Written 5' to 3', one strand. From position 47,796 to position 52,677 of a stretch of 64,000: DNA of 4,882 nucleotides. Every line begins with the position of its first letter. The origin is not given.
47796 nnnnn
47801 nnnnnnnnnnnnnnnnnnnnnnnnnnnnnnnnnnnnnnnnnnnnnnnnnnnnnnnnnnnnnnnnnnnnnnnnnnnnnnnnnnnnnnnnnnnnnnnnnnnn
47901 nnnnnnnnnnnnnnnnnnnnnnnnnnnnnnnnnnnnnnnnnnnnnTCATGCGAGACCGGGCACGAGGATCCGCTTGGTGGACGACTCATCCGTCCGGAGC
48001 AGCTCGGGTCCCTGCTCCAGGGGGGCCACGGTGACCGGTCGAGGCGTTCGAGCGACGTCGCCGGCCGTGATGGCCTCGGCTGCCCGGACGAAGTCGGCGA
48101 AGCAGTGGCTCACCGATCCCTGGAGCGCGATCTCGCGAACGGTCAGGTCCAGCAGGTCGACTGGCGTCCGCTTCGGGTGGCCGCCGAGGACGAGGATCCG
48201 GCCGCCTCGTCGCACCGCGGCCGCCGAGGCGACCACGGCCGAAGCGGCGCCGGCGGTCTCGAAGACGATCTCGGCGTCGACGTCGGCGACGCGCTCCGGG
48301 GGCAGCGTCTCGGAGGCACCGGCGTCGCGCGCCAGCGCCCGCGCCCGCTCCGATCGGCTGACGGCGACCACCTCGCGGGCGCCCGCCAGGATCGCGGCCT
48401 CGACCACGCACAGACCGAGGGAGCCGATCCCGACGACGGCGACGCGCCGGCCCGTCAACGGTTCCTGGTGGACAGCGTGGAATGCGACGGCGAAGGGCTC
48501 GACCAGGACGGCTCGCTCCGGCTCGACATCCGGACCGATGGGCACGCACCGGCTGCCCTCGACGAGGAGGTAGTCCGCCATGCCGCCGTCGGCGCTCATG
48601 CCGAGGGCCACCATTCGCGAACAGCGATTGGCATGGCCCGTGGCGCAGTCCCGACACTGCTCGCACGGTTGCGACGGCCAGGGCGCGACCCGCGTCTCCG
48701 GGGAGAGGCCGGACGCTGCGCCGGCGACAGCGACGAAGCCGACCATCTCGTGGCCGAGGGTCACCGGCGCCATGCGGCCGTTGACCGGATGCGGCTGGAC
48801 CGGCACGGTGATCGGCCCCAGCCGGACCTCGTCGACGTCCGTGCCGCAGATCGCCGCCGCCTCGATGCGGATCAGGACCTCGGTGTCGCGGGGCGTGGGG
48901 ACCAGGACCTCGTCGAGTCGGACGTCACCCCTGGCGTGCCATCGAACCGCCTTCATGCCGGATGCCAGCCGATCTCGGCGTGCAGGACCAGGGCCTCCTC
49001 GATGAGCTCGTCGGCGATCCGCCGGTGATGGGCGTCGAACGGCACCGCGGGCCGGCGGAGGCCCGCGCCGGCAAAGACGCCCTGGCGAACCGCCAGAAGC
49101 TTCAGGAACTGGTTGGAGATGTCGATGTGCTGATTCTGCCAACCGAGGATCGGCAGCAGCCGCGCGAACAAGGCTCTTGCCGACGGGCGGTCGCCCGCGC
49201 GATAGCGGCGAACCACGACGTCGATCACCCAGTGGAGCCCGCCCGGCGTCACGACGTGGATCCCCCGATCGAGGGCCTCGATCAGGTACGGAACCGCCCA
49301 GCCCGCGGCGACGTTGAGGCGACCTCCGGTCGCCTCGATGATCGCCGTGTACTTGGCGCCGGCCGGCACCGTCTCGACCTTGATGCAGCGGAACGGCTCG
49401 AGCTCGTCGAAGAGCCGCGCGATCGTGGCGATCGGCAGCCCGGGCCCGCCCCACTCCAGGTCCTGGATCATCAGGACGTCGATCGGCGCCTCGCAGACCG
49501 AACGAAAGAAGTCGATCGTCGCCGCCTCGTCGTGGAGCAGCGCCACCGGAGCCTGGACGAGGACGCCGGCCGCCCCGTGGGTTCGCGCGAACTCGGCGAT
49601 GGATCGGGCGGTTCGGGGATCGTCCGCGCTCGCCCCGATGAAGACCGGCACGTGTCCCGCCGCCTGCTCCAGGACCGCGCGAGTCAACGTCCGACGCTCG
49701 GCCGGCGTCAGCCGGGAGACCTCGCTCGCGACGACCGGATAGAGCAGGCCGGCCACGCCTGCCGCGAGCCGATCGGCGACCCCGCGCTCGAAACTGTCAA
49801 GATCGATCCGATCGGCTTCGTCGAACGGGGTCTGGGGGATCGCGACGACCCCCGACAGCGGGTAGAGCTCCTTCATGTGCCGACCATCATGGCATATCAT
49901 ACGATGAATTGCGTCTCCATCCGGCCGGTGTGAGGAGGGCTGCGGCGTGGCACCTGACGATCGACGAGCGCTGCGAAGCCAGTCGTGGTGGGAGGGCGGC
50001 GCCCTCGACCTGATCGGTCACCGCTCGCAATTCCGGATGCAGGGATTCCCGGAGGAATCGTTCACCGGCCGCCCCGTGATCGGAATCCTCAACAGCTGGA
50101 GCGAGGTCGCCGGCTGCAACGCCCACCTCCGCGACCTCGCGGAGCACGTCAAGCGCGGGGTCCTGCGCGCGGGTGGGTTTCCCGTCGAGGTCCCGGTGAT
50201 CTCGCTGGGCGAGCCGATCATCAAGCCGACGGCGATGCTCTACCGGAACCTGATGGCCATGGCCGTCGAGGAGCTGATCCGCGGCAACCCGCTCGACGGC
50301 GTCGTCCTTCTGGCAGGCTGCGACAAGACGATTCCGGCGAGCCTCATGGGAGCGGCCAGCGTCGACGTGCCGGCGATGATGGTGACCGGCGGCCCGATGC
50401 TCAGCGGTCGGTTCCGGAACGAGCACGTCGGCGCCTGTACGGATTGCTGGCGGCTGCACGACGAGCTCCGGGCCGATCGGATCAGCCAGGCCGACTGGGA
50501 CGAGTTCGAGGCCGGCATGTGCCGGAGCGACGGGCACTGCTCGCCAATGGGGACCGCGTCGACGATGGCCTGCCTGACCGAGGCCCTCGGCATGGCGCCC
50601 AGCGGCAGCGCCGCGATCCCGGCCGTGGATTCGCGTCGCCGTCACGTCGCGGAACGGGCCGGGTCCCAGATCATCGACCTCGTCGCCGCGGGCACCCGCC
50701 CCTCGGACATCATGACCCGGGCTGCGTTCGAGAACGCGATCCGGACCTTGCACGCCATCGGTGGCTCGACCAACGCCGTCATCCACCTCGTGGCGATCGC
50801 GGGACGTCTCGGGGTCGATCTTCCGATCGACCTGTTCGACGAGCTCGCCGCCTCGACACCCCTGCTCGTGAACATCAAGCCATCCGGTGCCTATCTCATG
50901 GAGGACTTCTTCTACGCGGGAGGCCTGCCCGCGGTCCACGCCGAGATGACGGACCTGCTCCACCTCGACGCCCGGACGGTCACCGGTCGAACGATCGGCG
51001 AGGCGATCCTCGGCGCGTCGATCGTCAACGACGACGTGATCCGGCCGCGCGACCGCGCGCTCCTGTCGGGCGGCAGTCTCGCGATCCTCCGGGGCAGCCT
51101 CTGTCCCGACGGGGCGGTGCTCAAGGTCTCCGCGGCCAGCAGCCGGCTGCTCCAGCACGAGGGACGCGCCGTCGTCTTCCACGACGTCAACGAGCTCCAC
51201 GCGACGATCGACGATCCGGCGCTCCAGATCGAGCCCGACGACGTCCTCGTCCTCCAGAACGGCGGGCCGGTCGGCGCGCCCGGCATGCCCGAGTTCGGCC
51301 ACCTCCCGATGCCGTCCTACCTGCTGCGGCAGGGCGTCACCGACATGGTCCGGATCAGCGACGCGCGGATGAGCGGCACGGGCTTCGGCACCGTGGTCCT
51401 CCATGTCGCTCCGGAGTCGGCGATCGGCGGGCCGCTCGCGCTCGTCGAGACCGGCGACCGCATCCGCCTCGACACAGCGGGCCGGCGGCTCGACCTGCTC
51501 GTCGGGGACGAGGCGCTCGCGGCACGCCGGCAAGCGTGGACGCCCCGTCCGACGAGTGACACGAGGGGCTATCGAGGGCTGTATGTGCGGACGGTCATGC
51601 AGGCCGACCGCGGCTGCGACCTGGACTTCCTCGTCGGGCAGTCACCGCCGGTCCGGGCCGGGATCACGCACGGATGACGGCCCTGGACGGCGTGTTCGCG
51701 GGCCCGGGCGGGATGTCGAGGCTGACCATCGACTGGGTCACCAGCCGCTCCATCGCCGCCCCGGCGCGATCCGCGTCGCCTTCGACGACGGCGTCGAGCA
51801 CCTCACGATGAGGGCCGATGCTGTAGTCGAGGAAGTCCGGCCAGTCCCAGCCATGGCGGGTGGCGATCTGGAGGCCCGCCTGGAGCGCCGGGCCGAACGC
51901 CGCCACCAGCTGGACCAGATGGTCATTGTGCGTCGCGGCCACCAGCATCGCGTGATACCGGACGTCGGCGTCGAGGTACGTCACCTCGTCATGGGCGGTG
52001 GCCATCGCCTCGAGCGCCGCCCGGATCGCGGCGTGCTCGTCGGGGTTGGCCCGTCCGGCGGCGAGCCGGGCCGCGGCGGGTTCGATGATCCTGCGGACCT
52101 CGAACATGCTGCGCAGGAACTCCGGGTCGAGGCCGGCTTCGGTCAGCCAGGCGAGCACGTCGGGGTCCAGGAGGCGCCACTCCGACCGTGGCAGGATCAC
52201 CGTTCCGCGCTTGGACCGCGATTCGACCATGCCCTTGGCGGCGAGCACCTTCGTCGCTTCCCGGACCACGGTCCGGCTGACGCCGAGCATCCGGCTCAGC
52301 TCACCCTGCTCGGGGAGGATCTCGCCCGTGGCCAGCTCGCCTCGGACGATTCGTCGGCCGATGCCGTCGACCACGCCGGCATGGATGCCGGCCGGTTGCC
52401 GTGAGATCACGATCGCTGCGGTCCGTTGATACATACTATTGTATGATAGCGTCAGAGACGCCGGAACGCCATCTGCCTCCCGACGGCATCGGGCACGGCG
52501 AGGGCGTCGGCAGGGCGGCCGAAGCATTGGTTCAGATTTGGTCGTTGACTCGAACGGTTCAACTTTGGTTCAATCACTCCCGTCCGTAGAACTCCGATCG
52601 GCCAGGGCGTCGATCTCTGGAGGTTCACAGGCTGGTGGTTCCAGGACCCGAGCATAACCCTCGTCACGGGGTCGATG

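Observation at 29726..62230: A conserved two-unit GGTTCA direct-repeat motif (11-bp period) marks six operons of the carbohydrate cluster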

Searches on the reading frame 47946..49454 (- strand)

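Call 9: search_protein_families(library=pfam, proteins=[window:47946-49454:-])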
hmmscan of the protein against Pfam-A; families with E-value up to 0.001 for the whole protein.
window:47946-49454:- (502 aa): 3 families
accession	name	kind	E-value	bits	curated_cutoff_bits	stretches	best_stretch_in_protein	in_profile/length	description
PF08240.17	ADH_N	-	8.9e-20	71.3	23.5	1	190-306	2-102/104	Alcohol dehydrogenase GroES-like domain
PF00107.32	ADH_zinc_N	-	5e-17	62.5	31.8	1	346-461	2-126/129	Zinc-binding dehydrogenase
PF16912.11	Glu_dehyd_C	-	0.0002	21.4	34.9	1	315-466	4-177/211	Glucose dehydrogenase C-terminus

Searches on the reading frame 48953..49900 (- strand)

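Call 9: search_protein_families(library=pfam, proteins=[window:48953-49900:-])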
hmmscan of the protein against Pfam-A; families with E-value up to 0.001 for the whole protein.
window:48953-49900:- (315 aa): 1 family
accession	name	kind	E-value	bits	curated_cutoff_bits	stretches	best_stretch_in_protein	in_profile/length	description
PF00701.28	DHDPS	-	1.6e-17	63.7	22.1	1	15-301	2-287/289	Dihydrodipicolinate synthetase family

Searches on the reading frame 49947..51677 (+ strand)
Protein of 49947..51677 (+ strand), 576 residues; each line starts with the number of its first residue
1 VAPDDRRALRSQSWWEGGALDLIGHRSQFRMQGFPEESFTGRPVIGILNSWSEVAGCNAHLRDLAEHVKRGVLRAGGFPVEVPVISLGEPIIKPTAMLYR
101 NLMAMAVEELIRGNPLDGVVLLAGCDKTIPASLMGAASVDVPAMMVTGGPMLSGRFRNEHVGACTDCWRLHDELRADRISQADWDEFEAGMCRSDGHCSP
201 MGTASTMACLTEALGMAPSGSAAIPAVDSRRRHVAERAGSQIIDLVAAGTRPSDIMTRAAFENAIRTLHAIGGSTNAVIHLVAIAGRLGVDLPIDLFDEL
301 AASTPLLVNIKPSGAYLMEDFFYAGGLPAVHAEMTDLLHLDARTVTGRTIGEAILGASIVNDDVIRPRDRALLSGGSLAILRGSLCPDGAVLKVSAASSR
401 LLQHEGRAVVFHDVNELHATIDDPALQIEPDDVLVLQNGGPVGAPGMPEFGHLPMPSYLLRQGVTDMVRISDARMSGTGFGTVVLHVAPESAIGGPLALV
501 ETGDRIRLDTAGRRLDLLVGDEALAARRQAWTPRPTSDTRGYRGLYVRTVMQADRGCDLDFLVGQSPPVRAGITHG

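Call 9: search_protein_families(library=pfam, proteins=[window:49947-51677:+])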
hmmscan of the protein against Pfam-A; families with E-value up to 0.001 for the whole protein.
window:49947-51677:+ (576 aa): 2 families
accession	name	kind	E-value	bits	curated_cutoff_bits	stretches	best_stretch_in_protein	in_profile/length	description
PF00920.27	ILVD_EDD_N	-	1.9e-110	369.4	27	1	42-352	1-315/316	Dihydroxy-acid/6-phosphogluconate dehydratase N-terminal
PF24877.1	ILV_EDD_C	-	1.7e-59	200.9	27.7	1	363-557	1-191/191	Dihydroxy-acid/6-phosphogluconate dehydratase C-terminal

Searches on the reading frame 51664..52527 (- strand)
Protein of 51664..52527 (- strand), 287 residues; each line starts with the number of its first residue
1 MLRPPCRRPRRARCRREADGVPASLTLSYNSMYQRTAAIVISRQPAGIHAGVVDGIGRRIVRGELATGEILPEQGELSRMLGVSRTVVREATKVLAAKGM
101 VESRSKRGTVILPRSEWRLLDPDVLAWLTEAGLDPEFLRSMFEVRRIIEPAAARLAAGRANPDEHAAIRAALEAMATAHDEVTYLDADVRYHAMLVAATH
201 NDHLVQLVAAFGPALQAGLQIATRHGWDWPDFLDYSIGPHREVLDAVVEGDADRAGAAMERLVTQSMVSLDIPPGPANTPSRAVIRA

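Call 9: search_protein_families(library=pfam, proteins=[window:51664-52527:-])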
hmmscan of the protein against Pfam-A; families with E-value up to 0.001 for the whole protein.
window:51664-52527:- (287 aa): 3 families
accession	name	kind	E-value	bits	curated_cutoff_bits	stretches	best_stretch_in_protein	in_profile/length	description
PF07729.17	FCD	-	7.6e-25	88.2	24.3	1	141-263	2-123/125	FCD domain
PF00392.27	GntR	-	5.8e-16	58.3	27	1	52-111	5-64/64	Bacterial regulatory proteins, gntR family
PF13545.12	HTH_Crp_2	-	0.00044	20.6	27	1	72-112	23-62/70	Crp-like helix-turn-helix domain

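Call 38: find_homologous_proteins(query=window:51664-52404:-)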
Query window:51664-52404:- (246 aa): 2952 proteins with E <= 0.001 among 8000 candidates; the best 120 are listed.
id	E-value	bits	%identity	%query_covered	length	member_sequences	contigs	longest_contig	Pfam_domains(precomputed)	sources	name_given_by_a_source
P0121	7.7e-142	489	93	100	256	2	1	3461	PF07729.18,PF00392.28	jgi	jgi:GntR family transcriptional regulator, galactonate operon transcriptional repressor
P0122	1.9e-140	484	91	100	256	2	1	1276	PF07729.18,PF00392.28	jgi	jgi:DNA-binding FadR family transcriptional regulator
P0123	7.9e-133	459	88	100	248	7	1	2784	PF07729.18,PF00392.28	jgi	jgi:DNA-binding FadR family transcriptional regulator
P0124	8.0e-132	456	86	99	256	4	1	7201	PF07729.18,PF00392.28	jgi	-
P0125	2.2e-131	455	85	100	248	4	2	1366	PF07729.18,PF00392.28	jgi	jgi:DNA-binding FadR family transcriptional regulator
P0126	3.3e-131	454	87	100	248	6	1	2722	PF07729.18,PF00392.28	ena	-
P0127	4.4e-131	454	85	100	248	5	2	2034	PF07729.18,PF00392.28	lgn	-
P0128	1.2e-130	452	86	97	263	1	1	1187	PF07729.18,PF00392.28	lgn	-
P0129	9.4e-130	449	85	100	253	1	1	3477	PF07729.18,PF00392.28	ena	-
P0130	1.1e-129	449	85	100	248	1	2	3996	PF07729.18,PF00392.28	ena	-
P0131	7.2e-129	447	84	100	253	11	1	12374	PF07729.18,PF00392.28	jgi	jgi:GntR family transcriptional regulator, galactonate operon transcriptional repressor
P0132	2.2e-128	445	85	100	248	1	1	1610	PF07729.18,PF00392.28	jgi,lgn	jgi:DNA-binding FadR family transcriptional regulator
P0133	4.4e-128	444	84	100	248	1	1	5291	PF07729.18,PF00392.28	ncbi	-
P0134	8.7e-128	443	84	100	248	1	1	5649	PF07729.18,PF00392.28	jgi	jgi:DNA-binding FadR family transcriptional regulator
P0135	1.5e-127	442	84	100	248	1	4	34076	PF07729.18,PF00392.28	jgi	jgi:DNA-binding FadR family transcriptional regulator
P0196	1.1e-84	302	68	90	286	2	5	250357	PF07729.18,PF00392.28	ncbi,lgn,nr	ncbi:MAG: FadR family transcriptional regulator [Chloroflexi bacterium]|nr:FadR family transcription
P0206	1.4e-78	282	62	91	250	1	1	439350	PF07729.18,PF00392.28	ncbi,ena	-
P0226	1.4e-50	190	50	88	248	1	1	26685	PF07729.18,PF00392.28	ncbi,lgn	-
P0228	4.5e-48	182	44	93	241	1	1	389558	PF07729.18,PF00392.28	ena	-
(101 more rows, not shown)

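Call 40: find_encoding_contigs(protein=P0196, flank=10000, max_places=1)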
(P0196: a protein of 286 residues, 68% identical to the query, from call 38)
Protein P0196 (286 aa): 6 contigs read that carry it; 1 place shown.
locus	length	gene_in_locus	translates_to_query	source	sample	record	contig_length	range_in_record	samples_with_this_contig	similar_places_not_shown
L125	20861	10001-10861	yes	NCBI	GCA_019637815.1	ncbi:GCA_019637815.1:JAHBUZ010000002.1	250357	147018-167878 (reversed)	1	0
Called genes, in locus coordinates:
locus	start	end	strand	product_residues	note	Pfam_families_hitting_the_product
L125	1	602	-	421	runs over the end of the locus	PF06293:Kdo, PF13224:DUF4032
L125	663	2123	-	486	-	PF00171:Aldedh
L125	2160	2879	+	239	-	PF00702:Hydrolase, PF13419:HAD_2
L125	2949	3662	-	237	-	PF00005:ABC_tran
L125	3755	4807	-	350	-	PF09084:NMT1, PF13379:NMT1_2 (weak), PF16868:NMT1_3 (weak), PF12974:Phosphonate-bd (weak)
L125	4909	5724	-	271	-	PF00528:BPD_transp_1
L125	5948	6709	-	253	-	PF00106:adh_short, PF08643:DUF1776 (weak), PF08659:KR, PF13561:adh_short_C2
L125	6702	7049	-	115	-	PF12973:Cupin_7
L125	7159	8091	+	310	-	PF00701:DHDPS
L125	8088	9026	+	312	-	PF00701:DHDPS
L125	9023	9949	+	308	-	PF02826:2-Hacid_dh_C, PF13241:NAD_binding_7 (weak)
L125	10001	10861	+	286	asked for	PF00392:GntR, PF07729:FCD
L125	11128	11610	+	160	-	PF13577:SnoaL_4 (weak), PF14534:DUF4440 (faint), PF12680:SnoaL_2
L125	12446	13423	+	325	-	PF01557:FAA_hydrolase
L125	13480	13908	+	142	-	PF12973:Cupin_7 (weak), PF07883:Cupin_2, PF02311:AraC_binding, PF05899:Cupin_3 (weak)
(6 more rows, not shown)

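Call 41: find_encoding_contigs(protein=P0206, flank=10000, max_places=1)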
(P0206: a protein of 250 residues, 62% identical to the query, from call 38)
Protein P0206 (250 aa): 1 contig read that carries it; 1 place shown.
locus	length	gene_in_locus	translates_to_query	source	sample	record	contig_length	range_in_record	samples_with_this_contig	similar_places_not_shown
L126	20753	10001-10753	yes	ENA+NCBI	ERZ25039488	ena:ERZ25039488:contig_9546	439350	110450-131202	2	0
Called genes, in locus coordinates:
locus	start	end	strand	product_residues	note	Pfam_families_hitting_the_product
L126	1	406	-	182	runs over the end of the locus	PF04542:Sigma70_r2, PF08281:Sigma70_r4_2, PF04545:Sigma70_r4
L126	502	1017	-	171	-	PF12867:DinB_2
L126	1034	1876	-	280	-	PF03976:PPK2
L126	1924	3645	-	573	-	PF13246:Cation_ATPase, PF00702:Hydrolase, PF08282:Hydrolase_3 (weak), PF00689:Cation_ATPase_C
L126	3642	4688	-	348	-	PF00690:Cation_ATPase_N, PF00122:E1-E2_ATPase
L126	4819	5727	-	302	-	PF00528:BPD_transp_1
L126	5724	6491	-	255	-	-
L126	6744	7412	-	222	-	-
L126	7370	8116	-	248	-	PF01547:SBP_bac_1, PF13416:SBP_bac_8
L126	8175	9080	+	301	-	PF13483:Lactamase_B_3, PF12706:Lactamase_B_2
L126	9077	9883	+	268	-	PF00106:adh_short, PF08659:KR, PF13561:adh_short_C2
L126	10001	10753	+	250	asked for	PF00392:GntR, PF07729:FCD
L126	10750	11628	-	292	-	PF01557:FAA_hydrolase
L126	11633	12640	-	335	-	PF00171:Aldedh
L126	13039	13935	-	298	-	PF00920:ILVD_EDD_N, PF24877:ILV_EDD_C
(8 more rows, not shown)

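Call 42: find_encoding_contigs(protein=P0226, flank=10000, max_places=1)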
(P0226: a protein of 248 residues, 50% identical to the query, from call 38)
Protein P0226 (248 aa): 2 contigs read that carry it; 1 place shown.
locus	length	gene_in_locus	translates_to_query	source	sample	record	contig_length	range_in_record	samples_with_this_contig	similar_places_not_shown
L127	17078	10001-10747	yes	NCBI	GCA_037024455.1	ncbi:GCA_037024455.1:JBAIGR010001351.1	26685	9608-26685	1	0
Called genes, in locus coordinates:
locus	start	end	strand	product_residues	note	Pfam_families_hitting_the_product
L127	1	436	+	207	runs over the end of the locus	-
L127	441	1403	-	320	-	PF01408:GFO_IDH_MocA, PF02894:GFO_IDH_MocA_C, PF22725:GFO_IDH_MocA_C3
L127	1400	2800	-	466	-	PF00370:FGGY_N, PF02782:FGGY_C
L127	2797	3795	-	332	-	PF01261:AP_endonuc_2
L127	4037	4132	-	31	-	-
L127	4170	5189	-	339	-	PF00248:Aldo_ket_red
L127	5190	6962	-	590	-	PF00920:ILVD_EDD_N, PF24877:ILV_EDD_C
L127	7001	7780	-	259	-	PF00005:ABC_tran, PF13304:AAA_21 (faint)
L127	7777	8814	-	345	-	PF02653:BPD_transp_2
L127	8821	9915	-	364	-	PF13407:Peripla_BP_4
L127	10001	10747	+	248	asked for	PF00392:GntR, PF07729:FCD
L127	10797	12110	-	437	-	PF01595:CNNM, PF00571:CBS (weak), PF03471:CorC_HlyC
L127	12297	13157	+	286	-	PF04055:Radical_SAM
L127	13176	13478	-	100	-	PF13183:Fer4_8 (faint), PF13237:Fer4_10 (faint), PF25160:LdpA_Fe-S-bd (weak), PF12838:Fer4_7 (weak), PF13484:Fer4_16 (faint), PF12797:Fer4_2 (weak), PF12837:Fer4_6 (weak), PF00037:Fer4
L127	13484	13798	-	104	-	-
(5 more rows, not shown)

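Call 43: find_encoding_contigs(protein=P0228, flank=10000, max_places=1)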
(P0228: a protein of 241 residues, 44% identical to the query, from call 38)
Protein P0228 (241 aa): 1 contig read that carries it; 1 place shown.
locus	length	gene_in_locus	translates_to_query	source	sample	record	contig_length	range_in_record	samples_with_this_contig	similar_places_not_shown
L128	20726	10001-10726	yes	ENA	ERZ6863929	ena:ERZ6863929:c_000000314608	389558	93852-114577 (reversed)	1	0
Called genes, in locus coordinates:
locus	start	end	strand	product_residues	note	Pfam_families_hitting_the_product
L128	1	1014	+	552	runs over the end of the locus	-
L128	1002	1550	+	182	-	PF07081:DUF1349, PF17851:GH43_C2 (weak)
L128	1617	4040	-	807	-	PF13802:Gal_mutarotas_2, PF01055:Glyco_hydro_31_2nd, PF21365:Glyco_hydro_31_3rd, PF17137:DUF5110 (weak)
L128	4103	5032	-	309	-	PF00480:ROK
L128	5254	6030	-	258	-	-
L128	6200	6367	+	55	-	-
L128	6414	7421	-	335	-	PF00288:GHMP_kinases_N, PF08544:GHMP_kinases_C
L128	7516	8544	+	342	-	PF22700:MVD-like_N, PF00288:GHMP_kinases_N, PF18376:MDD_C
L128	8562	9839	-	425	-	PF01208:URO-D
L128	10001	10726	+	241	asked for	PF00392:GntR, PF07729:FCD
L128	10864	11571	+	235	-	PF00392:GntR, PF07729:FCD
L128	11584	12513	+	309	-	-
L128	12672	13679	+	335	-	PF00532:Peripla_BP_1, PF13407:Peripla_BP_4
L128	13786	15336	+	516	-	PF00005:ABC_tran, PF13304:AAA_21 (faint), PF13401:AAA_22 (faint), PF00005:ABC_tran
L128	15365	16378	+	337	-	PF02653:BPD_transp_2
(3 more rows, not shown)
